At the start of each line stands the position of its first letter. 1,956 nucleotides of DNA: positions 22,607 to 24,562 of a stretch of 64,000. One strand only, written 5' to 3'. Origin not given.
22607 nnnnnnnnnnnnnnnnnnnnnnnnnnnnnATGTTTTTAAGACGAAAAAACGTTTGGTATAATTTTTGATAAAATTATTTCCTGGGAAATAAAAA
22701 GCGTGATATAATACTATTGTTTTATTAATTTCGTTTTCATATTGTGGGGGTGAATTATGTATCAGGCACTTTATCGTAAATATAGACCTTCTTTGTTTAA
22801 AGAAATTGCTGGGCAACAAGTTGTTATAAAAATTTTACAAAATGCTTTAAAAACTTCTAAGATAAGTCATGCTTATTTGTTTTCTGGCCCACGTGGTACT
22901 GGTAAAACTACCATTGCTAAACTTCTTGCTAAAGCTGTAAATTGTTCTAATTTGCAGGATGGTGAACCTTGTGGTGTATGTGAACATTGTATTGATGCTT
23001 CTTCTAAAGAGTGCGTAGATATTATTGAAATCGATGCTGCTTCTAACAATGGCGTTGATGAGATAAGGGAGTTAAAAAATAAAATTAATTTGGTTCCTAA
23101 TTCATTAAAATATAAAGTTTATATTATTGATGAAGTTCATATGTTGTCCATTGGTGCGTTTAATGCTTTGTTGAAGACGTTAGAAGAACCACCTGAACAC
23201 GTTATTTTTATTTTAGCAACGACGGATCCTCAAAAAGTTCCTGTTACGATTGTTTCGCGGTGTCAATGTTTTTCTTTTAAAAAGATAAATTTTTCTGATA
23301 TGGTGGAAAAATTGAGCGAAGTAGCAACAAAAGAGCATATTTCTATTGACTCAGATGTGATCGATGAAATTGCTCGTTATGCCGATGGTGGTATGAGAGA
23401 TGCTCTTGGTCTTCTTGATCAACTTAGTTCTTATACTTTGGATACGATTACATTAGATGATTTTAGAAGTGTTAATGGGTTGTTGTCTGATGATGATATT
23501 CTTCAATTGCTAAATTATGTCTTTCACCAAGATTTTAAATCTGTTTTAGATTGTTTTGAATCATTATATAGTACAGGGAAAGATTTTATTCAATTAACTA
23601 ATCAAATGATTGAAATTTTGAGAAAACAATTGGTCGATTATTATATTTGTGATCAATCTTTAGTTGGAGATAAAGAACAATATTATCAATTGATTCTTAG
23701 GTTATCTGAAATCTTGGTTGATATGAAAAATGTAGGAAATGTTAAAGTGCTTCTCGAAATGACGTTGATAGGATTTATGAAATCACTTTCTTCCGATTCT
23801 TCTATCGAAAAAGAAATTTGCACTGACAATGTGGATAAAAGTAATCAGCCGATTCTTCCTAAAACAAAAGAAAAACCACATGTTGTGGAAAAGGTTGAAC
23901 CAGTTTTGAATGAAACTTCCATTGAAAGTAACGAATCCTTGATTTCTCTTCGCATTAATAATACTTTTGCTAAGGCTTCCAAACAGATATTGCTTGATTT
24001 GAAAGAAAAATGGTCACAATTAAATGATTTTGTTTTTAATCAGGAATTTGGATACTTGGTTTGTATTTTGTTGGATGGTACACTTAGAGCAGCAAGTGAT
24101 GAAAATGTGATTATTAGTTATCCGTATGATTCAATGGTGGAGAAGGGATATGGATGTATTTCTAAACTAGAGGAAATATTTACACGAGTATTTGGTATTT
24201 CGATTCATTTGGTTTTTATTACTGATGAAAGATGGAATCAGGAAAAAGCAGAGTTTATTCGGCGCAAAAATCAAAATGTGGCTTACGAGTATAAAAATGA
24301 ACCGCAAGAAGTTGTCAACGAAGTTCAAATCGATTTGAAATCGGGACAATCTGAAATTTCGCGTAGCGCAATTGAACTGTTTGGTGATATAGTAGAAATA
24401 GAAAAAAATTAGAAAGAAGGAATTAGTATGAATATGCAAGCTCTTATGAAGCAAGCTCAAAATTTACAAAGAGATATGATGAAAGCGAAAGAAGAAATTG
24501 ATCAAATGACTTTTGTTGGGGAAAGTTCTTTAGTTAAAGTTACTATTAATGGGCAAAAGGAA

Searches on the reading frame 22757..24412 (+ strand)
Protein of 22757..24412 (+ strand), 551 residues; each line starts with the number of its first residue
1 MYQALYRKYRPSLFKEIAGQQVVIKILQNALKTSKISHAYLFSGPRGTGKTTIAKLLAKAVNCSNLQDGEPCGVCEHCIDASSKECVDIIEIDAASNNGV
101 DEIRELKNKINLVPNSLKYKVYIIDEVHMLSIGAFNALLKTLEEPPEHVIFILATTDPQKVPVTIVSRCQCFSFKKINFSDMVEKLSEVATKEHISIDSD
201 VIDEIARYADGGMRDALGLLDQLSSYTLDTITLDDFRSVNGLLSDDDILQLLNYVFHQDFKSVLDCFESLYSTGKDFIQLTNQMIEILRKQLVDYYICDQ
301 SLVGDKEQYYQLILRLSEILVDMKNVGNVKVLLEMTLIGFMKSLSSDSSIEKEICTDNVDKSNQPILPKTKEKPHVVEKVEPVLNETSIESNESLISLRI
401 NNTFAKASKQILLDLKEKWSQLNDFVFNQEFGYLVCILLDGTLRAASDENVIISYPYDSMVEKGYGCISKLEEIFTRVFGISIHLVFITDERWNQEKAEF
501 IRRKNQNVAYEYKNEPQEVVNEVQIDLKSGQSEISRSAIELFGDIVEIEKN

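Call 7: search_protein_families(library=pfam, proteins=[window:22757-24412:+])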
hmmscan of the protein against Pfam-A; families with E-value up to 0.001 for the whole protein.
window:22757-24412:+ (551 aa): 15 families
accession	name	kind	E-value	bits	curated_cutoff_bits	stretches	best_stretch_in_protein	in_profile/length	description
PF13177.12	DNA_pol3_delta2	-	3.7e-47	160.7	27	1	20-177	2-160/161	DNA polymerase III, delta subunit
PF00004.35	AAA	-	1.6e-12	48.4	21.2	1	41-170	2-124/131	ATPase family associated with various cellular activities (AAA)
PF22608.2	DNAX_ATPase_lid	-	3.9e-10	39.8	27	1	183-222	3-42/49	DNA polymerase III clamp loader subunit, ATPase lid domain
PF13401.12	AAA_22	-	6.4e-06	27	27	1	41-154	9-121/130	AAA domain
PF06068.19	TIP49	-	8.6e-06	25.6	23.8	0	121-155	277-310/347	TIP49 P-loop domain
PF12169.13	DNA_pol3_gamma3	-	8.7e-06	26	24.4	1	232-290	2-60/143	DNA polymerase III subunits gamma and tau domain III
PF05496.18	RuvB_N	-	1.2e-05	25.5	27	1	10-64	2-60/159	Holliday junction DNA helicase RuvB P-loop domain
PF03215.21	Rad17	-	1.3e-05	25.7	23.8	1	3-66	7-74/186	Rad17 P-loop domain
PF21960.2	RCF1-5-like_lid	-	1.6e-05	25.2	27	1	185-220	2-38/43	RCF1/5-like, AAA+ ATPase lid domain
PF16193.11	AAA_assoc_2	-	3.1e-05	24.6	34.3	0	192-228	2-38/81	AAA C-terminal domain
PF13604.12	AAA_30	-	3.5e-05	24.1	27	1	40-152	21-122/191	AAA domain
PF07728.20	AAA_5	-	4.1e-05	24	22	1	41-145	3-93/139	AAA domain (dynein-related subfamily)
PF13245.12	AAA_19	-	5.8e-05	23.7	25.1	1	30-152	4-123/134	AAA domain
PF13173.12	AAA_14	-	0.00028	21.3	27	0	39-145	4-88/129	AAA domain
PF13238.12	AAA_18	-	0.00034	21.5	29.4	0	42-126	3-79/128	AAA domain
